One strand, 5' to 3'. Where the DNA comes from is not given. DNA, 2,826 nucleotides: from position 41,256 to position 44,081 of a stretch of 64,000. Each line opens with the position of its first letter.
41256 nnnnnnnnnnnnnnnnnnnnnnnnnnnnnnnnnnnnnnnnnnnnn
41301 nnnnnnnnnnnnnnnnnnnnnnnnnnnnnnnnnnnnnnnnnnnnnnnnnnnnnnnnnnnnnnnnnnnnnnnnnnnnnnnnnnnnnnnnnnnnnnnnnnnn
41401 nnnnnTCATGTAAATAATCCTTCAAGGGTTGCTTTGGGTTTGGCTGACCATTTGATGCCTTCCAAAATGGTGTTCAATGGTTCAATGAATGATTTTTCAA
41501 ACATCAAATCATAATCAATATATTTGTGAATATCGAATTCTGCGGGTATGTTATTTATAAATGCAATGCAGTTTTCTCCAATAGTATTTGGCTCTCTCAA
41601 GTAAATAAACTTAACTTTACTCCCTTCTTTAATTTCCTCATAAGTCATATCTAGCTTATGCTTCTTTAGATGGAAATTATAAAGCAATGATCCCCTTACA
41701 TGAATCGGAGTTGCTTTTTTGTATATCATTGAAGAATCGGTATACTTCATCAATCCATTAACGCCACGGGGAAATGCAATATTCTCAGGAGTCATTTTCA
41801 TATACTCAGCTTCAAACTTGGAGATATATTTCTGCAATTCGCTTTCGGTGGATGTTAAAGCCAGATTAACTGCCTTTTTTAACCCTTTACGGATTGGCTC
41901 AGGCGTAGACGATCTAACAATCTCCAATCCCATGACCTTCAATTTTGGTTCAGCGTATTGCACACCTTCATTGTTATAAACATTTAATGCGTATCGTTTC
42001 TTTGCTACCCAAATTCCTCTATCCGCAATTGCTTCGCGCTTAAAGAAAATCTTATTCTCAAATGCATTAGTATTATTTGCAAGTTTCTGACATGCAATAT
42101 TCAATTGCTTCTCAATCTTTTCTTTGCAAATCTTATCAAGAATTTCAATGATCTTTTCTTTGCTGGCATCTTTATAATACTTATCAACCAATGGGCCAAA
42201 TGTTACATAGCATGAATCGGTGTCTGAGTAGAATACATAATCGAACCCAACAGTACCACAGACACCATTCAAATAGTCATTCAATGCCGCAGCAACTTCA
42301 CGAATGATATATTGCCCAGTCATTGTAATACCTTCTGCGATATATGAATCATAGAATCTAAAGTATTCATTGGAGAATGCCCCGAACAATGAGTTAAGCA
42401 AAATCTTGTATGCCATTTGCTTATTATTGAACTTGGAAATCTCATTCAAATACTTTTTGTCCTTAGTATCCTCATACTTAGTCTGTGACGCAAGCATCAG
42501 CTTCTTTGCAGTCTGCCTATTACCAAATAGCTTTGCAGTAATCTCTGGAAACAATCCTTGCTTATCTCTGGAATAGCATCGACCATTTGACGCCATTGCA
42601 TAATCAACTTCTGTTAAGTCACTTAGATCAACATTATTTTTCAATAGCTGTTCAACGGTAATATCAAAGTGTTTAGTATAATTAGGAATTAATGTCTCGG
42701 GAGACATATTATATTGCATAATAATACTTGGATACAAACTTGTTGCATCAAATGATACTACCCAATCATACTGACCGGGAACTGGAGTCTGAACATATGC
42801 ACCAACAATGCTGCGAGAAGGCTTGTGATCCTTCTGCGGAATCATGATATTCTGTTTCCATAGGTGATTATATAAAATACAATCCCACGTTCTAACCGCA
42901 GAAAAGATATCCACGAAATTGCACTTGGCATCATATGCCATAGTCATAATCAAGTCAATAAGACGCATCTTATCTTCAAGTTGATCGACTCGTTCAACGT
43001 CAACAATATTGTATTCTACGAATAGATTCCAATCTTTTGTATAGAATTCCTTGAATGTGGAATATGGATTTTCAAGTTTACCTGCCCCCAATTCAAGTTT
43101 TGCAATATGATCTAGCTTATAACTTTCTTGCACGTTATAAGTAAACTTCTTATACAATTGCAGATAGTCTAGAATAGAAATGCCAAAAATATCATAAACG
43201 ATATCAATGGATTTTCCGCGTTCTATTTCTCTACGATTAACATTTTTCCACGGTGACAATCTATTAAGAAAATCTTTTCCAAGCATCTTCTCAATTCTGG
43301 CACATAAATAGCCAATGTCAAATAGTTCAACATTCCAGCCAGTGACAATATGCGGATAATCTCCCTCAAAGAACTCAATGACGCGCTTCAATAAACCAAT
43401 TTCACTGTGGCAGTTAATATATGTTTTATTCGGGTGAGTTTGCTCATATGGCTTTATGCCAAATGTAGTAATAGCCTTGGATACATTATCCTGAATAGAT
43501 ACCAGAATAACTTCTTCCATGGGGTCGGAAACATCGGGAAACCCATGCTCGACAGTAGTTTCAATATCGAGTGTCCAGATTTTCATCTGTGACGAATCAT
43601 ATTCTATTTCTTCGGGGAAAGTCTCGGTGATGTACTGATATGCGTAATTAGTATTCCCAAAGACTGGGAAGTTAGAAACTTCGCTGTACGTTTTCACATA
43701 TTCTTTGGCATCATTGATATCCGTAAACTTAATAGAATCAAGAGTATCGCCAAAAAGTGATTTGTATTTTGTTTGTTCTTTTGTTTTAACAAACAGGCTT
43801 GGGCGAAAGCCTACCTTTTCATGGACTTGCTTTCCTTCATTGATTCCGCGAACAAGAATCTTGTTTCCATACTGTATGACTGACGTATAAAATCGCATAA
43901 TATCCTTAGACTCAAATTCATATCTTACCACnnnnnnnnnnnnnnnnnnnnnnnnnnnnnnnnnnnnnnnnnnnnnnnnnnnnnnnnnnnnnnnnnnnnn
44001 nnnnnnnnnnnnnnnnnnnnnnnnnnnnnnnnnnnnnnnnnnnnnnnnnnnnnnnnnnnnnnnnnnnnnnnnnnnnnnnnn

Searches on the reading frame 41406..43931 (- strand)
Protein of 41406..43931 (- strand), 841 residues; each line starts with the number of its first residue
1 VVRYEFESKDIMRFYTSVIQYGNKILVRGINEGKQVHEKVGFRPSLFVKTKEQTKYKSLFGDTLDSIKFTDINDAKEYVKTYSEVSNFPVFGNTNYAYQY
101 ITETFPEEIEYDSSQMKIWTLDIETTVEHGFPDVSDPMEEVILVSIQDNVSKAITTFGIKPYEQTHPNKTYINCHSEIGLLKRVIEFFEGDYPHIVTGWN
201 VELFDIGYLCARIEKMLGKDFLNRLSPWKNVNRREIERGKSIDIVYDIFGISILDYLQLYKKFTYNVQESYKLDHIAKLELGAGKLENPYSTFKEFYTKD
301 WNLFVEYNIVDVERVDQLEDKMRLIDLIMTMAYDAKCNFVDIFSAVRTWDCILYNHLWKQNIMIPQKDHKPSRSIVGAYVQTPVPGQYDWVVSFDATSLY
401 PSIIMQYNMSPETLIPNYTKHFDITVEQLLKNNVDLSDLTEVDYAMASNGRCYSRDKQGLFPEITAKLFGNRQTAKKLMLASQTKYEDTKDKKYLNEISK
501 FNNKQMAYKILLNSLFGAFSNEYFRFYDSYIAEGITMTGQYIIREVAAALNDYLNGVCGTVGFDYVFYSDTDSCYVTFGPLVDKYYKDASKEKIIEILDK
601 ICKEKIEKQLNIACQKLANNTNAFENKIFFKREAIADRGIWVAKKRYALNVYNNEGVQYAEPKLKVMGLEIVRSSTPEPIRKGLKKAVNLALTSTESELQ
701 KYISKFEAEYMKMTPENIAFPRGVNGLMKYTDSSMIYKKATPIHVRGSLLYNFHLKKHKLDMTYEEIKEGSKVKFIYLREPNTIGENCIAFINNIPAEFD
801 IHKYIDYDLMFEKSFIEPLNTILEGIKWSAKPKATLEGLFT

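Call 3: search_protein_families(library=pfam, proteins=[window:41406-43931:-], max_evalue=0.01)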
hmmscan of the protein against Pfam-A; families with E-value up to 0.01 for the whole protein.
window:41406-43931:- (841 aa): 3 families
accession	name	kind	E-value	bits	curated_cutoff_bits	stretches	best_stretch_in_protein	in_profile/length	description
PF00136.26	DNA_pol_B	-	4.2e-30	105.3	23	1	351-823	18-450/453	DNA polymerase family B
PF03104.25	DNA_pol_B_exo1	-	2.5e-20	73.3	23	1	108-276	61-242/242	DNA polymerase family B, exonuclease domain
PF20286.3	divDNApol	-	3.8e-09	35.8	25.7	1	565-698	393-530/705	Divergent Family B DNA polymerase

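Call 11: search_dna_similar(query=window:41406-43931:-, collection=phages, mode=protein, max_rows=15)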
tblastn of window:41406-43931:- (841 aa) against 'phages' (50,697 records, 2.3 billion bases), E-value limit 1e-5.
Records with a match: 2676; places in all: 2823; records where one place covers at least 80% of the query: 2445.
Best place of each record, by identity: <60% 2676.
By first word of the organism name: Escherichia 676; Synechococcus 377; Klebsiella 334; Salmonella 201; Vibrio 136; Aeromonas 92; Shigella 89; Acinetobacter 73; Cyanophage 61; Enterobacter 59; and 66 more.
By host as written in the record: - 469; Escherichia coli 281; Klebsiella pneumoniae 115; Synechococcus 107; Synechococcus sp. 38; Aeromonas salmonicida 38; Escherichia coli O157:H7 38; Salmonella enterica 30; and 586 more.
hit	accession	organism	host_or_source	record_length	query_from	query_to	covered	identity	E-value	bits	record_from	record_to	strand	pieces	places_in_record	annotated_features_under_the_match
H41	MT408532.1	Synechococcus phage SynMITS9220M01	Synechococcus sp. MIT S9220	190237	8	841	99%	49.6%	0e+0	820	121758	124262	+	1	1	DNA polymerase | hypothetical protein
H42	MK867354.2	Synechococcus phage S-SCSM1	Synechococcus sp. WH 7803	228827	12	841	99%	49.2%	0e+0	821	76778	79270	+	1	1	DNA polymerase | hypothetical protein (x2)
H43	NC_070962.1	Synechococcus phage S-SCSM1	Synechococcus sp. WH 7803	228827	12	841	99%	49.2%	0e+0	821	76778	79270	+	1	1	DNA polymerase | hypothetical protein (x2)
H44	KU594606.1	Cyanophage S-RIM32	Synechococcus sp.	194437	6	840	99%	48.8%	0e+0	811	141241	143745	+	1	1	DNA polymerase | hypothetical protein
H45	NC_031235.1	Cyanophage S-RIM32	Synechococcus sp.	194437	6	840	99%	48.8%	0e+0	811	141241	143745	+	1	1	DNA polymerase | hypothetical protein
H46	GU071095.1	Synechococcus phage S-SM2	Synechococcus sp. WH8017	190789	11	841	99%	49.0%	0e+0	819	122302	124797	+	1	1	gp43: DNA polymerase | hypothetical protein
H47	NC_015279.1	Synechococcus phage S-SM2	Synechococcus sp. WH8017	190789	11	841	99%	49.0%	0e+0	819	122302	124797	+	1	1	gp43: DNA polymerase | hypothetical protein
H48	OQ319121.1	Synechococcus phage S-BM3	Synechococcus sp. WH 7803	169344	2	841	100%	48.3%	0e+0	807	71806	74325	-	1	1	DNA polymerase | hypothetical protein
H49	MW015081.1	Synechococcus phage S-SRM01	Synechococcus sp. KCZYC6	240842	11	840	99%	48.9%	0e+0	805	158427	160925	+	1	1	DNA polymerase | hypothetical protein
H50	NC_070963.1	Synechococcus phage S-SRM01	Synechococcus sp. KCZYC6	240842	11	840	99%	48.9%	0e+0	805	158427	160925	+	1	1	DNA polymerase | hypothetical protein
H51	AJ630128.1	Synechococcus phage S-PM2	Synechococcus sp. SynWH7803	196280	9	840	99%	48.5%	0e+0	794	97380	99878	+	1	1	gp43: DNA polymerase | Hypothetical-Protein | belonging to T4-LIKE GC: 177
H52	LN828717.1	Synechococcus phage S-PM2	-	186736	9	840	99%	48.5%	0e+0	794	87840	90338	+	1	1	gp43: DNA polymerase | hypothetical protein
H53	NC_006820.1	Synechococcus phage S-PM2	Synechococcus sp. SynWH7803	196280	9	840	99%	48.5%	0e+0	794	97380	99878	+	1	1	gp43: DNA polymerase | Hypothetical-Protein | belonging to T4-LIKE GC: 177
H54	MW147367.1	Synechococcus phage S-H9-2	Synechococcus sp. WH 8102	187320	12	840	99%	48.6%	0e+0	803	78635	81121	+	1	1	DNA polymerase | hypothetical protein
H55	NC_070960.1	Synechococcus phage S-H9-2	Synechococcus sp. WH 8102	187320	12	840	99%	48.6%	0e+0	803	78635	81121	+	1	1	DNA polymerase | hypothetical protein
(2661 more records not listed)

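Call 27: get_annotated_region(hit=H41, flank=5000)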
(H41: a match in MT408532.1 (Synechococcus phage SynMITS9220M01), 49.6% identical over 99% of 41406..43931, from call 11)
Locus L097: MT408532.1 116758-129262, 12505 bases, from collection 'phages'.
description: Synechococcus phage SynMITS9220M01, complete genome.
organism: Synechococcus phage SynMITS9220M01 (NCBI taxid 2736186)
taxonomy: Viruses; Duplodnaviria; Heunggongvirae; Uroviricota; Caudoviricetes; Kyanoviridae
host: Synechococcus sp. MIT S9220; source: seawater; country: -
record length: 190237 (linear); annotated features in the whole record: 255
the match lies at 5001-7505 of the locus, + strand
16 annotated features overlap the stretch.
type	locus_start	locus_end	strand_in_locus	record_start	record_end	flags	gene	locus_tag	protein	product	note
CDS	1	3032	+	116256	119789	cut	-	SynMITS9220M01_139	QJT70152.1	hypothetical protein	-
CDS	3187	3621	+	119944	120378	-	hsp20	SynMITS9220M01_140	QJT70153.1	heat shock protein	-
CDS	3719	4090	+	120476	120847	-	-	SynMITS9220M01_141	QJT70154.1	hypothetical protein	conserved hypothetical protein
CDS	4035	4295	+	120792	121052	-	-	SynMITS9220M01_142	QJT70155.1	hypothetical protein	conserved hypothetical protein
CDS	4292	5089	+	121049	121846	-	-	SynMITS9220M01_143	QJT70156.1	hypothetical protein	-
CDS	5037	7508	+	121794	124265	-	-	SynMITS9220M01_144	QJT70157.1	DNA polymerase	-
CDS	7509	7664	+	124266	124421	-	-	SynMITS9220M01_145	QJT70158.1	hypothetical protein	-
CDS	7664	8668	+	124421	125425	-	-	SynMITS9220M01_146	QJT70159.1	RecA-like protein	-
CDS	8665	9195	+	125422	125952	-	-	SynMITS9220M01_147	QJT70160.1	hypothetical protein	-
CDS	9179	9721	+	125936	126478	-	-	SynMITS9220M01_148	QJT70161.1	hypothetical protein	-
CDS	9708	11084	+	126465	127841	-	-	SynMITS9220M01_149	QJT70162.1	DNA primase-helicase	-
CDS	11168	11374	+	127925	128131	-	-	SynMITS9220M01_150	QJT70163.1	hypothetical protein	-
CDS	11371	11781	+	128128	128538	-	mazG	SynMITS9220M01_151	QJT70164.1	pyrophosphatase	-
CDS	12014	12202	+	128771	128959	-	-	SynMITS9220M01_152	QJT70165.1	hypothetical protein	-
tRNA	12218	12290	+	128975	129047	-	-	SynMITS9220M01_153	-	tRNA-Ala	-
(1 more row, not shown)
